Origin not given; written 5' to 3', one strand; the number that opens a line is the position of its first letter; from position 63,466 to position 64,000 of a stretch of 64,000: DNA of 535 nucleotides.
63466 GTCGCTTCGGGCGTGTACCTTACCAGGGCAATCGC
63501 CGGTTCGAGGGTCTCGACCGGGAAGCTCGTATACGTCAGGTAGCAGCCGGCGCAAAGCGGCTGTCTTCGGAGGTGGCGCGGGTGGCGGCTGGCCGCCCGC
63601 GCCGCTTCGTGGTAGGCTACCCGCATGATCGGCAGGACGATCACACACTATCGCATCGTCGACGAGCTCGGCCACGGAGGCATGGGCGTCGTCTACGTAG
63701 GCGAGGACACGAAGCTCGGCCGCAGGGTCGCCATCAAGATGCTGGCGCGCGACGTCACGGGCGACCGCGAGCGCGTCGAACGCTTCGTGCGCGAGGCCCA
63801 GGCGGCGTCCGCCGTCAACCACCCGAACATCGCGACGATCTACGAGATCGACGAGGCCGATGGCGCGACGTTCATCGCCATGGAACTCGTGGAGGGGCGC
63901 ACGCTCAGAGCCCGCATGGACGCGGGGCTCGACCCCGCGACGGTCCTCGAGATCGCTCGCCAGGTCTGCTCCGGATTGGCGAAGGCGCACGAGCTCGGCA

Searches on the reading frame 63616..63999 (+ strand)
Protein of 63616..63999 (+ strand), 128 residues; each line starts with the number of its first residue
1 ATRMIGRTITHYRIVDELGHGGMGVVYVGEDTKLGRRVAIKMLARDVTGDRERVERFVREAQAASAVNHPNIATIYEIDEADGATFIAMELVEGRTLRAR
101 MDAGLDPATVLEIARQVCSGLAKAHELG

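Call 37: search_protein_families(library=pfam, proteins=[window:63616-63999:+], max_evalue=0.00001)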
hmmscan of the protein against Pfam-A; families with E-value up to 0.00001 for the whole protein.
window:63616-63999:+ (128 aa): 2 families
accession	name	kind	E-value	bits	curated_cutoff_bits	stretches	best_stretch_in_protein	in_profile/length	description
PF00069.31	Pkinase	-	2.8e-16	60.2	31.7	1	12-126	1-116/263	Protein kinase domain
PF07714.23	PK_Tyr_Ser-Thr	-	7.9e-12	45.5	23.1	1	14-122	3-116/258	Protein tyrosine and serine/threonine kinase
